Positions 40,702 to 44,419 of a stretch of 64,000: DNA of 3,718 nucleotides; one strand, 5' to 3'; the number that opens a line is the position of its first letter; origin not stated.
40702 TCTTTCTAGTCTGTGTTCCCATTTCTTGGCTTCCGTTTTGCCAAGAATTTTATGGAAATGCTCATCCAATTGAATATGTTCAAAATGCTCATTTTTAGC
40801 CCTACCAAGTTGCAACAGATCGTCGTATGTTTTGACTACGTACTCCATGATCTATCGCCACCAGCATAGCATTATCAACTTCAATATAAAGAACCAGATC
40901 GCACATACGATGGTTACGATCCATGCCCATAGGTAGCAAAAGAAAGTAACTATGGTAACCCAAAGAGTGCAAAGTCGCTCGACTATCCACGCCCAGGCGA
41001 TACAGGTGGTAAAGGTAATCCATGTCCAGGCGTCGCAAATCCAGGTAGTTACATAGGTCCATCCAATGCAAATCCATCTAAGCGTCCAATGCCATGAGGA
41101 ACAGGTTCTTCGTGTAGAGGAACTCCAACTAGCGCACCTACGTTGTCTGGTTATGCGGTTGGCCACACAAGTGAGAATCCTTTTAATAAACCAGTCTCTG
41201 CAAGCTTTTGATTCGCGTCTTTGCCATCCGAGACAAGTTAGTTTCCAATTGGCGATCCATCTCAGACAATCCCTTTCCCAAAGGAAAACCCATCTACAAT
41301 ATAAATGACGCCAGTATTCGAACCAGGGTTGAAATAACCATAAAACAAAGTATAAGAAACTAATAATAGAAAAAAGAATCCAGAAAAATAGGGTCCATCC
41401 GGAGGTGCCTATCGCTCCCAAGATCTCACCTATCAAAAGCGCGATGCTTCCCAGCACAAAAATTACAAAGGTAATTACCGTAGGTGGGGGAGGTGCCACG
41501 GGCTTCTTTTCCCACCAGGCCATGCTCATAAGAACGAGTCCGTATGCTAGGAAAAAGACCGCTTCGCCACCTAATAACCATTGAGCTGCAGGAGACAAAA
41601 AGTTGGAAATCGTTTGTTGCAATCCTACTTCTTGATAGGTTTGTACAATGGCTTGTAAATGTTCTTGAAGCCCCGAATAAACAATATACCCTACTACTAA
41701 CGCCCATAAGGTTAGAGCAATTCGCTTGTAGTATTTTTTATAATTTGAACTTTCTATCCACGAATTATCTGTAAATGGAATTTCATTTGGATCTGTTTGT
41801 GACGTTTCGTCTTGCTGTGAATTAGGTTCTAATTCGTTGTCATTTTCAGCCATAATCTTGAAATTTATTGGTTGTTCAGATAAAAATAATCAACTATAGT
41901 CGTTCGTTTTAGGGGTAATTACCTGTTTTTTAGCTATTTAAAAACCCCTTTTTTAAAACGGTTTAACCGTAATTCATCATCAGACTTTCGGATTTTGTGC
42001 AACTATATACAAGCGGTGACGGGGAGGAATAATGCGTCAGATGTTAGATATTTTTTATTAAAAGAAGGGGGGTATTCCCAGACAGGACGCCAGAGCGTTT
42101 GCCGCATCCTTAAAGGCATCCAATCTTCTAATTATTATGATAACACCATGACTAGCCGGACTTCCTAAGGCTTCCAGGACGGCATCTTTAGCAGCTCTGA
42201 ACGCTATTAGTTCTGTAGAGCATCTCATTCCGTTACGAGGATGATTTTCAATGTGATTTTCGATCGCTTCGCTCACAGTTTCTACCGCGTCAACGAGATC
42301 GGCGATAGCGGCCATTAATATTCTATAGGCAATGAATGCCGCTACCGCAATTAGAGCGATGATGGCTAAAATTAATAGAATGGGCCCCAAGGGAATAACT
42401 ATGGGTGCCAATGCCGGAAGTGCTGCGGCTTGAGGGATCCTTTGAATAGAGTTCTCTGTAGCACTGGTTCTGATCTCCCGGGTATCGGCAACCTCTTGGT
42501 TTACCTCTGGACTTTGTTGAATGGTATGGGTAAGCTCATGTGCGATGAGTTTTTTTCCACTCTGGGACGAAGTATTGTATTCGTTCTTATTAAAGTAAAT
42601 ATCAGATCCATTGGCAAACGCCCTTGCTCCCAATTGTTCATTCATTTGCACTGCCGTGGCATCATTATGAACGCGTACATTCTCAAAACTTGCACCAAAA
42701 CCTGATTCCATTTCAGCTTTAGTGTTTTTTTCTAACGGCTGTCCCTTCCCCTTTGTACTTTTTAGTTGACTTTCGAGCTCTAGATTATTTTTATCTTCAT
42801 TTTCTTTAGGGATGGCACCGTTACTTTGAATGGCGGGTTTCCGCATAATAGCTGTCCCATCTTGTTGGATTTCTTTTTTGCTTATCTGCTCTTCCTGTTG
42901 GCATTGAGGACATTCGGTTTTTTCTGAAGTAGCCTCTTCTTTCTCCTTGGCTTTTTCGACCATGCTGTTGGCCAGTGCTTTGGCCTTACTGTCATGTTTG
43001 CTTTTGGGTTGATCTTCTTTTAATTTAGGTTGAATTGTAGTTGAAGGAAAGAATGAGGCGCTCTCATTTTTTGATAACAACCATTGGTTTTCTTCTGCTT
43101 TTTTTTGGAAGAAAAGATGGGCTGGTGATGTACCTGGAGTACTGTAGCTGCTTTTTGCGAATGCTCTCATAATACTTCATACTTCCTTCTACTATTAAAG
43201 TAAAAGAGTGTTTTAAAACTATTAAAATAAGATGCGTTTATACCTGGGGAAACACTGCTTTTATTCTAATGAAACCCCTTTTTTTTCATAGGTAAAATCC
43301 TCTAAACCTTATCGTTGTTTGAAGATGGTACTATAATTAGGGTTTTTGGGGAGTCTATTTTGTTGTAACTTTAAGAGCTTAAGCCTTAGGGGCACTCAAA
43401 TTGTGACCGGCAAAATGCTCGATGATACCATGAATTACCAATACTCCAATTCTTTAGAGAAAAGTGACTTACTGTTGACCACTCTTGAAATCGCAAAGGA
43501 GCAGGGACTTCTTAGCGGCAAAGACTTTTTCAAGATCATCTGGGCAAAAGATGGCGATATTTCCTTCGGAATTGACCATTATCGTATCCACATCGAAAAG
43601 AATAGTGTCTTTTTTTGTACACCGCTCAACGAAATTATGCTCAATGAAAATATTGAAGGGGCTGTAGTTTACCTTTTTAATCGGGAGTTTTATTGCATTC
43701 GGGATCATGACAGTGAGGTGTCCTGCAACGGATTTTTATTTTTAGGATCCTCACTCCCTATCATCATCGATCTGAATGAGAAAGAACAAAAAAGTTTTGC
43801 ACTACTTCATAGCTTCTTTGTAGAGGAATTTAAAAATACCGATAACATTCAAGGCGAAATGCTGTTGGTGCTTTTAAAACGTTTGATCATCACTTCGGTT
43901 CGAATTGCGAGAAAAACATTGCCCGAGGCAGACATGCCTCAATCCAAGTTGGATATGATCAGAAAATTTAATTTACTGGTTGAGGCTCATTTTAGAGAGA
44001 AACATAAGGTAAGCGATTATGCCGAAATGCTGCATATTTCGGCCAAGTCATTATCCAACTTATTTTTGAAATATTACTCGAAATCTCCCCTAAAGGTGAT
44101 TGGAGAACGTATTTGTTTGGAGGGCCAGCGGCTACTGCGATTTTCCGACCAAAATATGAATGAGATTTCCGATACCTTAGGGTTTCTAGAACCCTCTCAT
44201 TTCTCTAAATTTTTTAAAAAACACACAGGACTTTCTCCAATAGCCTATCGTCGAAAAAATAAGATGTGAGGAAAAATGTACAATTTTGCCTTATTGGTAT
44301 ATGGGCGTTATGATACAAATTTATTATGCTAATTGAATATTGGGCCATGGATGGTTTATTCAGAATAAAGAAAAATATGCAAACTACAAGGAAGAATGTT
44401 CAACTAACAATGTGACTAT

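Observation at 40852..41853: Membrane protein with a strict 11-residue Cys/Trp ladder (14 Cys)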

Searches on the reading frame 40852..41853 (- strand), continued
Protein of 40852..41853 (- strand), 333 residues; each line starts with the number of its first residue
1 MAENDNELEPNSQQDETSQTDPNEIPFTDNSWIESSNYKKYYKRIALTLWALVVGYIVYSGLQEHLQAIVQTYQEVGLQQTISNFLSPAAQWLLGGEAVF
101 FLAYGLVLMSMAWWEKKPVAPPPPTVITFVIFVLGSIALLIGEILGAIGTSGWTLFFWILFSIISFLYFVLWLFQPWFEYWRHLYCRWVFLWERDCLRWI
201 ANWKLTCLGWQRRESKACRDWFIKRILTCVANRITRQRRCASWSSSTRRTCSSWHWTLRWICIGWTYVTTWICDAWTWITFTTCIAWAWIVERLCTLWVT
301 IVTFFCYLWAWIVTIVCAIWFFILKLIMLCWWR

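Call 46: search_protein_families(library=pfam, proteins=[P0011, P0018, P0017, P0019, P0022, P0025, P0041, P0045, P0016, P0081], max_evalue=1)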
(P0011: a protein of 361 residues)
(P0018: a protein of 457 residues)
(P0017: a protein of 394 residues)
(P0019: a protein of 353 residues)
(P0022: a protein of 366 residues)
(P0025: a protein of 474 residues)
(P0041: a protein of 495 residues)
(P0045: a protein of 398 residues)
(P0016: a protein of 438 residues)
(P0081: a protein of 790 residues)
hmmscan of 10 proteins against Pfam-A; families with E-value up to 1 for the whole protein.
P0011 (361 aa): 1 family
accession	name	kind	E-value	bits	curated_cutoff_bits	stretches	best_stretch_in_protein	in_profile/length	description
PF13699.11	eCIS_core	-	0.019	15.6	22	1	43-75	46-78/79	eCIS core domain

P0018 (457 aa): 0 families

P0017 (394 aa): 1 family
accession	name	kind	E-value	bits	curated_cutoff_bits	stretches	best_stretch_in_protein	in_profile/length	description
PF13699.11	eCIS_core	-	0.38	11.4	22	1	75-105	46-77/79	eCIS core domain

P0019 (353 aa): 0 families

P0022 (366 aa): 0 families

P0025 (474 aa): 1 family
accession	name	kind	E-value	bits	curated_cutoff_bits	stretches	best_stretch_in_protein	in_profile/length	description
PF13699.11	eCIS_core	-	0.14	12.8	22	1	76-105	46-75/79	eCIS core domain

P0041 (495 aa): 1 family
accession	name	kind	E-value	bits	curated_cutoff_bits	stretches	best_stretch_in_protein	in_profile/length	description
PF13699.11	eCIS_core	-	0.042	14.5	22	1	96-116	55-75/79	eCIS core domain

P0045 (398 aa): 0 families

P0016 (438 aa): 2 families
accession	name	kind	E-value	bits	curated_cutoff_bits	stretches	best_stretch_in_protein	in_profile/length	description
PF01833.30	TIG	-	0.025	15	20.9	1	34-70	1-27/84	IPT/TIG domain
PF09099.16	Qn_am_d_aIII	-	0.052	14.3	22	1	34-109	2-73/82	Quinohemoprotein amine dehydrogenase, alpha subunit domain III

P0081 (790 aa): 2 families
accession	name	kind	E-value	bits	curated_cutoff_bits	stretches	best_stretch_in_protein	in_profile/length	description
PF04185.19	Phosphoesterase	-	2.2e-75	254.5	23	1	281-659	1-355/356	Phosphoesterase family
PF00884.28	Sulfatase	-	0.0016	18.3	25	1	560-653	214-295/301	Sulfatase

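Call 52: find_encoding_contigs(protein=P0011, flank=7000, max_places=2)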
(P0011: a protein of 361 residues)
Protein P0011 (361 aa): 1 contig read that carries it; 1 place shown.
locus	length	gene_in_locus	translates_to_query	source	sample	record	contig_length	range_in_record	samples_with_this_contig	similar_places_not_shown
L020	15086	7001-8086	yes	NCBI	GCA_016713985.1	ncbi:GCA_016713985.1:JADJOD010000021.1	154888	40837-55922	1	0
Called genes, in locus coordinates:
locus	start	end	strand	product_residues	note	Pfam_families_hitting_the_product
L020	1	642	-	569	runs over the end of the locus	PF01553:Acyltransferase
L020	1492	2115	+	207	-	PF13505:OMP_b-brl (faint), PF13568:OMP_b-brl_2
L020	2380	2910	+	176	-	PF03653:UPF0093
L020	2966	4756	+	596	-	PF13191:AAA_16 (weak)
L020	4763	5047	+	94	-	-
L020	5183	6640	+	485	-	-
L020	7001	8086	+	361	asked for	-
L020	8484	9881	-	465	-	PF00890:FAD_binding_2 (weak), PF07992:Pyr_redox_2, PF12831:FAD_oxidored (weak), PF13434:Lys_Orn_oxgnase (faint), PF13738:Pyr_redox_3, PF00070:Pyr_redox, PF02852:Pyr_redox_dim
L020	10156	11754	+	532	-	-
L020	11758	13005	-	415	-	PF07690:MFS_1, PF00083:Sugar_tr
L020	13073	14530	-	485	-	PF00375:SDF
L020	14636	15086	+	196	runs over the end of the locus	PF28549:NDPSase_N, PF00293:NUDIX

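Call 53: find_encoding_contigs(protein=P0159, flank=7000, max_places=3)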
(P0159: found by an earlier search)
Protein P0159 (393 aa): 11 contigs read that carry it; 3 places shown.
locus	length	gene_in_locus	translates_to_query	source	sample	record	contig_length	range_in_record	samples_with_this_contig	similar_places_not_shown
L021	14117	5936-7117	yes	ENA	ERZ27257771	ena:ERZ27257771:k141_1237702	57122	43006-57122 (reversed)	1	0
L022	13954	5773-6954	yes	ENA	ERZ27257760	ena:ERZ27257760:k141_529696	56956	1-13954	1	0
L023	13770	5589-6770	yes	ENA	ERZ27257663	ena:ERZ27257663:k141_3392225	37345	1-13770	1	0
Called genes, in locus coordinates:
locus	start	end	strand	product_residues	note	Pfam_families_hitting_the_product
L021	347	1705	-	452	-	PF07638:Sigma70_ECF (weak), PF04542:Sigma70_r2, PF04545:Sigma70_r4 (weak), PF08281:Sigma70_r4_2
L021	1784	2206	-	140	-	-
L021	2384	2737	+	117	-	PF18914:DUF5666 (weak)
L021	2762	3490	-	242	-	PF00378:ECH_1, PF16113:ECH_2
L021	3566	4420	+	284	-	PF00378:ECH_1, PF16113:ECH_2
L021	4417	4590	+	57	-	-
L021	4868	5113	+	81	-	PF00462:Glutaredoxin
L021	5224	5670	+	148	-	PF01740:STAS, PF13466:STAS_2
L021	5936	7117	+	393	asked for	-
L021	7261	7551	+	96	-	-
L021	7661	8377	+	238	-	PF00072:Response_reg, PF00486:Trans_reg_C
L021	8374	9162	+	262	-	PF02518:HATPase_c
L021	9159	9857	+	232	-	PF08666:SAF (weak), PF16976:RcpC (faint)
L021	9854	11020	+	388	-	PF00437:T2SSE, PF27713:UCP018868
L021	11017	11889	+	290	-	PF00482:T2SSF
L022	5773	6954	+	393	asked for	-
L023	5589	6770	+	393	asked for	-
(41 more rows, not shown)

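Call 54: find_encoding_contigs(protein=P0013, flank=7000, max_places=2)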
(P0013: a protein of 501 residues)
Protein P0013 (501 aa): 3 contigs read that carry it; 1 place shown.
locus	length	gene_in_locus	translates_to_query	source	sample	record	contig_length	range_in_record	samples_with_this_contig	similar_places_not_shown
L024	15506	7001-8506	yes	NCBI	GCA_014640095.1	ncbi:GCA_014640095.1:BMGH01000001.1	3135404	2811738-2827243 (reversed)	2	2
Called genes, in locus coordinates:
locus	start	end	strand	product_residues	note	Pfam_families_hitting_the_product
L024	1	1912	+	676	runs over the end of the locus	PF01432:Peptidase_M3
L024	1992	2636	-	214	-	PF00080:Sod_Cu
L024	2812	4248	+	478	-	PF07969:Amidohydro_3 (faint), PF01979:Amidohydro_1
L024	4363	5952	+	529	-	PF00009:GTP_EFTU, PF01926:MMR_HSR1 (weak), PF22042:EF-G_D2, PF03144:GTP_EFTU_D2, PF16658:RF3_C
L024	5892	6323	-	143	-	-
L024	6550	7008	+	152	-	-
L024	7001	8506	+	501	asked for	-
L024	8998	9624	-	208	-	PF13640:2OG-FeII_Oxy_3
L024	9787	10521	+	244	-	-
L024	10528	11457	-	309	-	PF04228:Zn_peptidase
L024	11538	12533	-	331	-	PF02517:Rce1-like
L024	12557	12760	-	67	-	PF08279:HTH_11 (weak), PF12844:HTH_19, PF13412:HTH_24 (weak), PF13443:HTH_26, PF01381:HTH_3, PF13413:HTH_25 (weak), PF13560:HTH_31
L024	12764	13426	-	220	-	-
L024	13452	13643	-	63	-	-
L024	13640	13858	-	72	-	-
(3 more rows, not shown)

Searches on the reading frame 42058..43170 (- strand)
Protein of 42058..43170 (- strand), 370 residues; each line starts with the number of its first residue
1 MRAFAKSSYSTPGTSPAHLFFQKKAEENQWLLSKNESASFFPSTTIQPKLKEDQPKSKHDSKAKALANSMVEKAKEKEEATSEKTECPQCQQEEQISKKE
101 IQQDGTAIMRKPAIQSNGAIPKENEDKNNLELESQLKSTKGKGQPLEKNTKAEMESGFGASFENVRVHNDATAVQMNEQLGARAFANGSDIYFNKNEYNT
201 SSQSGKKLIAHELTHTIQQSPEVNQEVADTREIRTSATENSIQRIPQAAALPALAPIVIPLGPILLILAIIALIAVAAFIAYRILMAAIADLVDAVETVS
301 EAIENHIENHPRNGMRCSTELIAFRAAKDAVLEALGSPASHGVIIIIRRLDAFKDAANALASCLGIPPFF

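Call 5: search_protein_families(library=pfam, proteins=[window:42058-43170:-], max_evalue=0.1)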
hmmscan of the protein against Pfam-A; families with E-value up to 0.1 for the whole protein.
window:42058-43170:- (370 aa): 1 family
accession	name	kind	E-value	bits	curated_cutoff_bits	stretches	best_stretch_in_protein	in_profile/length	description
PF13699.11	eCIS_core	-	1.6e-28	99.1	22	1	145-220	1-76/79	eCIS core domain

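Call 6: search_protein_families(library=ncbifam, proteins=[window:42058-43170:-], max_evalue=0.1)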
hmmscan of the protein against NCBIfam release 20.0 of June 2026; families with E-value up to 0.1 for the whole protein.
window:42058-43170:- (370 aa): 3 families
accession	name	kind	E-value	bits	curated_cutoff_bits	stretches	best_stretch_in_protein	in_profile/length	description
NF046048.1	NlpC_P60_DIP1281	equivalog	0.013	14.3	517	1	52-242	234-426/587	DIP1281 family NlpC/P60 protein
TIGR01917.1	gly_red_sel_B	equivalog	0.053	12.4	602.2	0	84-214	201-329/431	glycine reductase complex selenoprotein B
NF040506.1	PG0870_Nterm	domain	0.096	12.8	50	0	76-97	4-24/56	PG0870-related protein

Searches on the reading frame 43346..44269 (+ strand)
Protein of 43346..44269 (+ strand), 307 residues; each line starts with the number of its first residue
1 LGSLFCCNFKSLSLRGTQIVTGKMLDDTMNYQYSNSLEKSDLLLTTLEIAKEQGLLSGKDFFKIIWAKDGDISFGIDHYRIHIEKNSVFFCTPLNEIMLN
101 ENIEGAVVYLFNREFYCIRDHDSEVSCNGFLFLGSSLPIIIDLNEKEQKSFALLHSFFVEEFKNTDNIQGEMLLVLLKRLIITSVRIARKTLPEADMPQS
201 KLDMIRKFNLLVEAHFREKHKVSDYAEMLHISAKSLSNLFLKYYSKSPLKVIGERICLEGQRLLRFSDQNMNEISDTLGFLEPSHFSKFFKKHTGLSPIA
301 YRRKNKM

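Call 5: search_protein_families(library=pfam, proteins=[window:43346-44269:+], max_evalue=0.1)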
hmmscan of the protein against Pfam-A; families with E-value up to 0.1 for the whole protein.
window:43346-44269:+ (307 aa): 2 families
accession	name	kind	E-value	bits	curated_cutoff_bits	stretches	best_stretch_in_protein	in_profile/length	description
PF12833.13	HTH_18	-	4.7e-18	65.7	33.6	1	225-304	1-80/80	Helix-turn-helix domain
PF00165.29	HTH_AraC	-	1.2e-11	44.9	26.6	1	268-303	8-42/42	Bacterial regulatory helix-turn-helix proteins, AraC family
